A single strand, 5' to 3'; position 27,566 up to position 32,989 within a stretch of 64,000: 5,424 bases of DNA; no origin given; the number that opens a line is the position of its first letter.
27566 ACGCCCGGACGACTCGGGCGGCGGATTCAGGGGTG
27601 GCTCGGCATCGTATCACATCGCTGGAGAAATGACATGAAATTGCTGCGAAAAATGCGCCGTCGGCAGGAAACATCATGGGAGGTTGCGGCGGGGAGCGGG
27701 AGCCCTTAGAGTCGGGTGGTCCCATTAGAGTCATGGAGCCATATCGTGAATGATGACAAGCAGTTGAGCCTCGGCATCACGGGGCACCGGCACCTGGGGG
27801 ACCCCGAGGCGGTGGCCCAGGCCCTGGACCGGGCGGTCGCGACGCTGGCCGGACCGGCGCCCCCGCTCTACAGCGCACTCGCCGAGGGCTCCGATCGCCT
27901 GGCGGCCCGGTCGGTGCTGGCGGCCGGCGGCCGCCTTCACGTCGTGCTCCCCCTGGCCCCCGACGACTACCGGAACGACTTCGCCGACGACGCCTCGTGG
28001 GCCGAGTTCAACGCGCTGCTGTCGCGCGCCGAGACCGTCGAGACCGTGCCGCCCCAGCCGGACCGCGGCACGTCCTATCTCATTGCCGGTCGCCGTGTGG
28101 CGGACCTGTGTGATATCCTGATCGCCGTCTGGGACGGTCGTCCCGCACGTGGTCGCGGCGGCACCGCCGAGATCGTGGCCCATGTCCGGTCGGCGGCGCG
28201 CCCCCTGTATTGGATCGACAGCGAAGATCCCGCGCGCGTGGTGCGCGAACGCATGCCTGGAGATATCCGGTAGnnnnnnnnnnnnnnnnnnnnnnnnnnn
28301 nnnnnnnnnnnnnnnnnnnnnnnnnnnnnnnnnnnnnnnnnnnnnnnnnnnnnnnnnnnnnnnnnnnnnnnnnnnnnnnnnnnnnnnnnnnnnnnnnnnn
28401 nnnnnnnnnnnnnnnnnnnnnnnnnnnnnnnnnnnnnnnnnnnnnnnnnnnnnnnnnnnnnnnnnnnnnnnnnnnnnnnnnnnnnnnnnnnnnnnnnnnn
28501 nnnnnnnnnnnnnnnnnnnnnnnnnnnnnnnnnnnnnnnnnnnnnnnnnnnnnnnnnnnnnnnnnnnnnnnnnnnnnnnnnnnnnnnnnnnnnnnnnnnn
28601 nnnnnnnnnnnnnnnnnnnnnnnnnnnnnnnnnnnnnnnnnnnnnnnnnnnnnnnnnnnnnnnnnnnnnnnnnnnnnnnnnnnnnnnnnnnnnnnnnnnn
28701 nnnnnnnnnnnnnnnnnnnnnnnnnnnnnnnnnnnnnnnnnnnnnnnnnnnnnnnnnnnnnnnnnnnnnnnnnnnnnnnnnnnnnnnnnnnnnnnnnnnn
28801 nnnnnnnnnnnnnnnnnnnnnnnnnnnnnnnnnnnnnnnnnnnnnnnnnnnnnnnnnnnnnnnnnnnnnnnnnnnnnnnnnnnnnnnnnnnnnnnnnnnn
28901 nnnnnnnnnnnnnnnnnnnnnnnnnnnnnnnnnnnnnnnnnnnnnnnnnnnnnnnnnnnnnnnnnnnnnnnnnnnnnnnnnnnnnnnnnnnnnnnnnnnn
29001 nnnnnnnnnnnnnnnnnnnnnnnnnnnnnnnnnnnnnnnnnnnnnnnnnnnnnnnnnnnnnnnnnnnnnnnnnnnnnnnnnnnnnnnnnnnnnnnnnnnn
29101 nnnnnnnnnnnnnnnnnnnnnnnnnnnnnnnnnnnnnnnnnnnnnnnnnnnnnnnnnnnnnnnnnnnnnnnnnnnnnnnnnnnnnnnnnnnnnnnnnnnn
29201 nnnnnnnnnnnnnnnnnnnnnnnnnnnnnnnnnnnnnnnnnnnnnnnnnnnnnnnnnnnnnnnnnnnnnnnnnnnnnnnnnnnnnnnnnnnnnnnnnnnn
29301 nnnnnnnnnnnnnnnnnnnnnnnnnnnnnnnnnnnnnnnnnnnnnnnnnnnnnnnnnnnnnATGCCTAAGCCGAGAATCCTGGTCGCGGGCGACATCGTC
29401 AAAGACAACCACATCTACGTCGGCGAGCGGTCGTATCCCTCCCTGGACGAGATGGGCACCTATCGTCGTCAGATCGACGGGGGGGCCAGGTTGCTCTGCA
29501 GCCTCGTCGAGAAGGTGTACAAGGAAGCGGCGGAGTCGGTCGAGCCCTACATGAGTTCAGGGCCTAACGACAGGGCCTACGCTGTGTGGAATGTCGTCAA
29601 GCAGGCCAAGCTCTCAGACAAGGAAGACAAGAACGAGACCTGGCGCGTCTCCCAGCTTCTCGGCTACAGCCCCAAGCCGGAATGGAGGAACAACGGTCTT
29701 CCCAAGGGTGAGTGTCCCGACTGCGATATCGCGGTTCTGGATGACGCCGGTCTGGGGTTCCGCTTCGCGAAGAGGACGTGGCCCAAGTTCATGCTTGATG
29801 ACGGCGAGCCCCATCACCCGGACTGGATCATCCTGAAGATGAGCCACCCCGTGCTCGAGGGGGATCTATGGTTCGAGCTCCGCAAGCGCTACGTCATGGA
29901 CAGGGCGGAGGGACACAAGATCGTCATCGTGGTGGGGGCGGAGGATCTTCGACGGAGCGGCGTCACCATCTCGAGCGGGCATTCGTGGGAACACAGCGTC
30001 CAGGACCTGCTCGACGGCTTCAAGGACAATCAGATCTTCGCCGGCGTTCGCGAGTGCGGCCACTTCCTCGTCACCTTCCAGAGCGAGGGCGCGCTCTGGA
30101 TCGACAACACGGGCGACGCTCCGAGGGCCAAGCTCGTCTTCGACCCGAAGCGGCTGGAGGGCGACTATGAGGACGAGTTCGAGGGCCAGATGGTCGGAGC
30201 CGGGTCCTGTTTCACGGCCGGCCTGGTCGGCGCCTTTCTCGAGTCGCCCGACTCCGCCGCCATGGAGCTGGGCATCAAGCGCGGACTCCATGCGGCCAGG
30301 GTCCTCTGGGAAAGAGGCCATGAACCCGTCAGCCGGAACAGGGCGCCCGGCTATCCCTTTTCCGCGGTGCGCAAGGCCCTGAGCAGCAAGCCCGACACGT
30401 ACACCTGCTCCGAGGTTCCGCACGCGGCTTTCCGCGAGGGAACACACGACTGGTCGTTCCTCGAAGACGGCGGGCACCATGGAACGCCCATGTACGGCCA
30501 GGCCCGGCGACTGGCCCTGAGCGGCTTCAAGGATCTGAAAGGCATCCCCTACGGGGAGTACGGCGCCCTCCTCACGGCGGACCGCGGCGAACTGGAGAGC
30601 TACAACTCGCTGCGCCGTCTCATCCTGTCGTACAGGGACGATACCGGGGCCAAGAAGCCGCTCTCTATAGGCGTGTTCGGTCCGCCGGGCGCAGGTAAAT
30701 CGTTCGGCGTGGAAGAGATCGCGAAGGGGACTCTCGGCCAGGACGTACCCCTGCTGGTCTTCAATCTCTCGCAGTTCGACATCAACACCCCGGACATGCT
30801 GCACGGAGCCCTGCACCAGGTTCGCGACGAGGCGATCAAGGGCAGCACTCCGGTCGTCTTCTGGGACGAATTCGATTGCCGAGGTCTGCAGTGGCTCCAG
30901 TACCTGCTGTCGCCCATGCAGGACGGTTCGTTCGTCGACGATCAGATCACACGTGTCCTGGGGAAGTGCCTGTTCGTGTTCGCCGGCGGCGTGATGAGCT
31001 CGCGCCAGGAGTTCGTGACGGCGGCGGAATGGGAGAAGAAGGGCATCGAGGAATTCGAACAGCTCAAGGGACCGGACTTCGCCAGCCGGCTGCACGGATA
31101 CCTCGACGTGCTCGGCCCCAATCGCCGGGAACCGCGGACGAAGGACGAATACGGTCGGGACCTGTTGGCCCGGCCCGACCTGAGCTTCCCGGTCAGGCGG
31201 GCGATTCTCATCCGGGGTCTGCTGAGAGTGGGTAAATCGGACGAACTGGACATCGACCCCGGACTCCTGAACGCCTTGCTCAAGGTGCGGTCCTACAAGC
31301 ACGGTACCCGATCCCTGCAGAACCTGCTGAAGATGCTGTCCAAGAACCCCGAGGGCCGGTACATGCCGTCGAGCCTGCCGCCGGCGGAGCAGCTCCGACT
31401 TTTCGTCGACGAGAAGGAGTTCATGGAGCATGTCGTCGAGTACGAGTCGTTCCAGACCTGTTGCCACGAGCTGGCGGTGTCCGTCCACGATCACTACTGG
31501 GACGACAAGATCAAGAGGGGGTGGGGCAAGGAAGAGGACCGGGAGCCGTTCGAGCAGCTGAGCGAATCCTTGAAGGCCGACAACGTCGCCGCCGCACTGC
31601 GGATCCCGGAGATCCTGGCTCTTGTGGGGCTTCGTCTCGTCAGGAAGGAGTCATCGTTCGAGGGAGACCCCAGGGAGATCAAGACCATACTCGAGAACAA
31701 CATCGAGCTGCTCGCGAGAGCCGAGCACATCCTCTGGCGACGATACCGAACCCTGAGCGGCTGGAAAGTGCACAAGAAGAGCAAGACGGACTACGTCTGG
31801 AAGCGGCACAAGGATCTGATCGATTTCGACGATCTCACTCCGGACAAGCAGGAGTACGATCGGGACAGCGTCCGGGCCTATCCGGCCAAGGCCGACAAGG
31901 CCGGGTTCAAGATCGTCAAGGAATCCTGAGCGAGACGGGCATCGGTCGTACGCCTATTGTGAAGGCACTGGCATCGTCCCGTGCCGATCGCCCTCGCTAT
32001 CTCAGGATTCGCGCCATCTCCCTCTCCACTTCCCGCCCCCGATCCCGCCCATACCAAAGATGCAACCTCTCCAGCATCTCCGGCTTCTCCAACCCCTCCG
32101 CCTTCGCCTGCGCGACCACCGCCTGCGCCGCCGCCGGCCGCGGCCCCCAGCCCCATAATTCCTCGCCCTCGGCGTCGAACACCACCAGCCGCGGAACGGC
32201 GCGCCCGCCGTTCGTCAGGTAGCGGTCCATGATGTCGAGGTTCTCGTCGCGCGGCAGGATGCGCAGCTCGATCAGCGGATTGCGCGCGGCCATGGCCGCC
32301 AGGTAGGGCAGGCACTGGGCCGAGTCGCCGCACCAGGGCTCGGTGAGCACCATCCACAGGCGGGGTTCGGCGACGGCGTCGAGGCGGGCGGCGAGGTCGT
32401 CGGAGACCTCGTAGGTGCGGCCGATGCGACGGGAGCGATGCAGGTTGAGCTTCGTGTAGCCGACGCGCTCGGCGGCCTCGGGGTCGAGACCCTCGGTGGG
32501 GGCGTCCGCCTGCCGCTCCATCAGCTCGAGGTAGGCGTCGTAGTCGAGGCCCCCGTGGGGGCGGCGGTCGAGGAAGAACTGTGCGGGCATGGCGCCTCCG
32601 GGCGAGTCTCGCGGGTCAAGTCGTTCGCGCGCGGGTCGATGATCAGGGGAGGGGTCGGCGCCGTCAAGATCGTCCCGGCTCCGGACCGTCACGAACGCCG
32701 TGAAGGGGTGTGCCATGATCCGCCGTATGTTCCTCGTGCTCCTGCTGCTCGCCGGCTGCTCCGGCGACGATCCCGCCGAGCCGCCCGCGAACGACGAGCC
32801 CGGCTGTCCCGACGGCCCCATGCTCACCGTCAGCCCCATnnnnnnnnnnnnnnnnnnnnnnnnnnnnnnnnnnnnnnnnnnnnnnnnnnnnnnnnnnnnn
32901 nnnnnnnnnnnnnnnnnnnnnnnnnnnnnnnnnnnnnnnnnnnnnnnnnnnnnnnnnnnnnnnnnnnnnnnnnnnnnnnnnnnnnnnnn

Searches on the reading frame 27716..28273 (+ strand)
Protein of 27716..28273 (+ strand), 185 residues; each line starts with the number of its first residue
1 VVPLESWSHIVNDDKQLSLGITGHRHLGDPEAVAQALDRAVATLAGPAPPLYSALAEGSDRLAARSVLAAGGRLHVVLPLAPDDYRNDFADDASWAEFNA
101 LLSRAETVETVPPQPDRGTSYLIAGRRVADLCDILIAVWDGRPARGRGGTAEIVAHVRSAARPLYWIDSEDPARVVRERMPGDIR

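Call 3: search_protein_families(library=pfam, proteins=[window:27716-28273:+], max_evalue=1)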
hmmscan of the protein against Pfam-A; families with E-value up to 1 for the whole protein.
window:27716-28273:+ (185 aa): 1 family
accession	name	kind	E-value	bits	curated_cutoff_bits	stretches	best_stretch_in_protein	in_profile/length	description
PF10686.14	YAcAr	-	0.035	14.3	28.2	1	21-65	5-47/66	YspA, cpYpsA-related SLOG family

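Call 4: search_protein_families(library=padloc, proteins=[window:27716-28273:+], max_evalue=1)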
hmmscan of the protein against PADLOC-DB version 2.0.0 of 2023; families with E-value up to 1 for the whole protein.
window:27716-28273:+ (185 aa): 0 families

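Call 5: search_protein_families(library=ncbifam, proteins=[window:27716-28273:+], max_evalue=1)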
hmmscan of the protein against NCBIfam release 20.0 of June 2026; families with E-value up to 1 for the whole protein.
window:27716-28273:+ (185 aa): 0 families

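Call 92: search_solved_structures(query=A9, max_evalue=1, show_alignments=2)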
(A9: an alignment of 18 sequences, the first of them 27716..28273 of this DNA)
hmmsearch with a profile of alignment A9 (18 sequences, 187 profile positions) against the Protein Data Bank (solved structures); distinct sequences matched with E-value up to 1: 11.
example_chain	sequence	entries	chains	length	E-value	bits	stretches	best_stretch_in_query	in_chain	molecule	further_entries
7m5h_A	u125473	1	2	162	0.13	15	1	128-179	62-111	Nucleoside 2-deoxyribosyltransferase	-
8pv1_CL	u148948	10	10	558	0.17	14.6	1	102-151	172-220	Putative GTP binding protein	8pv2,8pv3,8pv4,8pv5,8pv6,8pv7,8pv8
8i9t_CL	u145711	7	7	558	0.17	14.6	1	102-151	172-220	Putative GTP binding protein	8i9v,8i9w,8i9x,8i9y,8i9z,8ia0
1qmn_A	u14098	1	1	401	0.55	12.9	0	13-60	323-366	ALPHA-1-ANTICHYMOTRYPSIN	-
7nx5_A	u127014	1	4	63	0.56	12.9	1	85-121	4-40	Trans-activator protein BZLF1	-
6hge_A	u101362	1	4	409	0.57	12.9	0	13-60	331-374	Alpha-1-antichymotrypsin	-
4ghn_A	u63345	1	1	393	0.58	12.9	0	62-96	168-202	Uncharacterized protein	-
5szx_A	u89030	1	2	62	0.59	12.8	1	85-121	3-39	Zta transcription factor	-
9d7k_S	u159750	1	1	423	0.6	12.8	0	13-60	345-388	Alpha-1-antichymotrypsin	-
9c2t_S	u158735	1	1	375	0.72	12.5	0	13-60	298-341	Alpha-1-antichymotrypsin His-Pro-less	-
2c9l_Y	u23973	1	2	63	0.83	12.3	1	85-121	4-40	BZLF1 TRANS-ACTIVATOR PROTEIN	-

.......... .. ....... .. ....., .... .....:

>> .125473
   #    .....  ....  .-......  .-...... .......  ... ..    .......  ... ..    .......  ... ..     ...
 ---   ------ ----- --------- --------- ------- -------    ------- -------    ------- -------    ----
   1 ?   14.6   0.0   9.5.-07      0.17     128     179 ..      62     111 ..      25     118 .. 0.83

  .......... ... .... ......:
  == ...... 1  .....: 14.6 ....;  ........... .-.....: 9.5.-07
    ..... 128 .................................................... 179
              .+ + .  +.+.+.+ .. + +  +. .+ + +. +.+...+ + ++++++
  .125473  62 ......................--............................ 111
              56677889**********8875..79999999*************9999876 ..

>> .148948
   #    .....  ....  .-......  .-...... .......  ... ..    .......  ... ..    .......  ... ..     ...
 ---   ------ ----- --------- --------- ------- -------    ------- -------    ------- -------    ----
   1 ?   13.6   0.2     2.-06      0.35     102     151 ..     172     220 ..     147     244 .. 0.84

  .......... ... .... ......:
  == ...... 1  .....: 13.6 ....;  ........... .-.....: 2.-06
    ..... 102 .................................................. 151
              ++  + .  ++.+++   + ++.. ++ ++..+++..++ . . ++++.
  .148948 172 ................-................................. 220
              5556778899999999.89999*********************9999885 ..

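Call 93: search_protein_families(library=pfam, alignment_id=A9, max_evalue=0.05)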
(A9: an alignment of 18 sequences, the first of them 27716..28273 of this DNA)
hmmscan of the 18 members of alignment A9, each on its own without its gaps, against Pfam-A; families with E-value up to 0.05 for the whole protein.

A. member 1, window:27716-28273:+ (185 aa): 1 family
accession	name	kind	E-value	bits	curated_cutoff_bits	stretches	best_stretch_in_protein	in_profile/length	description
PF10686.14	YAcAr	-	0.035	14.3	28.2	0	21-65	5-47/66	YspA, cpYpsA-related SLOG family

B. families by the number of members that match (of 18 scanned): 4 families
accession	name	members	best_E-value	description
PF10686.14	YAcAr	4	0.00019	YspA, cpYpsA-related SLOG family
PF06908.16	YpsA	3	0.001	YspA SLOG family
PF05014.21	Nuc_deoxyrib_tr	2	3.9e-06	Nucleoside 2-deoxyribosyltransferase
PF02481.21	DNA_processg_A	2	0.02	DNA recombination-mediator protein A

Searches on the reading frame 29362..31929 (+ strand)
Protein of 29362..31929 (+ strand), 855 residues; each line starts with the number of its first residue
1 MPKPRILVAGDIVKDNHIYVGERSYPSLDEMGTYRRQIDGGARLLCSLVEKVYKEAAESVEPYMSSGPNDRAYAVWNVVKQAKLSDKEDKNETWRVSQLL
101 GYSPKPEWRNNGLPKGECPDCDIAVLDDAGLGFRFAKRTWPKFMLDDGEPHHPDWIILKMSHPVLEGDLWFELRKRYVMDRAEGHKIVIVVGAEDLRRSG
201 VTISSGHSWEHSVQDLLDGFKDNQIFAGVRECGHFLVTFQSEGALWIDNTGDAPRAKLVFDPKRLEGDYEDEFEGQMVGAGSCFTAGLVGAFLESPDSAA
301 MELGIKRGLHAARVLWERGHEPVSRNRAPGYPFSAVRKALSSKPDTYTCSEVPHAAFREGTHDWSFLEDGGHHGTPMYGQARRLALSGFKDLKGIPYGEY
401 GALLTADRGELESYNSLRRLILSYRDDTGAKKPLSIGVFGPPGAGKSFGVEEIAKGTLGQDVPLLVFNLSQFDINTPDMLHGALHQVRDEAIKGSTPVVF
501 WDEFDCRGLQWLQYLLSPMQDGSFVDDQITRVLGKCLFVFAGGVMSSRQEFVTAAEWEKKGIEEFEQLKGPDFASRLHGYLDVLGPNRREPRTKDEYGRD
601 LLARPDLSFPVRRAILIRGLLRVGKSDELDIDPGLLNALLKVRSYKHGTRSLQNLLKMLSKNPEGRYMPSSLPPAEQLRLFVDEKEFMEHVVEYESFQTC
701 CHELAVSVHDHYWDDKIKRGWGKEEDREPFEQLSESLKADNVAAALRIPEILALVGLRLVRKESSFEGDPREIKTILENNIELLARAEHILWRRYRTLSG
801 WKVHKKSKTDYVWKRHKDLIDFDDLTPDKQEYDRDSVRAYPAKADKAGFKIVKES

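Call 3: search_protein_families(library=pfam, proteins=[window:29362-31929:+], max_evalue=1)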
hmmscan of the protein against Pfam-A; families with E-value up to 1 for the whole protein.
window:29362-31929:+ (855 aa): 6 families
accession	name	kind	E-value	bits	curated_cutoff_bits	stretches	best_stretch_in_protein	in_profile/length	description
PF02026.21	RyR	-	1.2e-07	32.3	27.4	1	774-839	14-77/91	RyR domain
PF00004.35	AAA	-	6.8e-05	23.8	21.2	1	438-506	3-68/131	ATPase family associated with various cellular activities (AAA)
PF10139.14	Virul_Fac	-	0.013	14.2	28.1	1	417-459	26-69/878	Putative bacterial virulence factor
PF06309.17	Torsin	-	0.085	13.4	27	1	420-457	40-77/127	Torsin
PF13173.12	AAA_14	-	0.19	12.2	27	0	436-504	5-71/129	AAA domain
PF24792.1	DUF7701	-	0.34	11.6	27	1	814-839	60-85/91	Domain of unknown function (DUF7701)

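Call 4: search_protein_families(library=padloc, proteins=[window:29362-31929:+], max_evalue=1)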
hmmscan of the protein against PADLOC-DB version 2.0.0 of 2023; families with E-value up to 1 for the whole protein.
window:29362-31929:+ (855 aa): 1 family
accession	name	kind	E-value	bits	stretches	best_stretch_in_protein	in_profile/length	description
PDLC04140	mad8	-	0.0088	13.6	1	436-471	30-67/314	mads_8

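Call 5: search_protein_families(library=ncbifam, proteins=[window:29362-31929:+], max_evalue=1)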
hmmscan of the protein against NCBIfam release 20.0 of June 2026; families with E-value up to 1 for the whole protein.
window:29362-31929:+ (855 aa): 0 families

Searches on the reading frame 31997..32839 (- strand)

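Call 85: search_protein_families(library=pfam, proteins=[window:31997-32839:-], max_evalue=0.01)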
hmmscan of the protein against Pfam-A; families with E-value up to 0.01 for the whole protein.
window:31997-32839:- (280 aa): 1 family
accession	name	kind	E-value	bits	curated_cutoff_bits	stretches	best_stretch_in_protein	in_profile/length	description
PF14595.12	Thioredoxin_9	-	2.1e-38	131.6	25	1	127-246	10-129/129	Thioredoxin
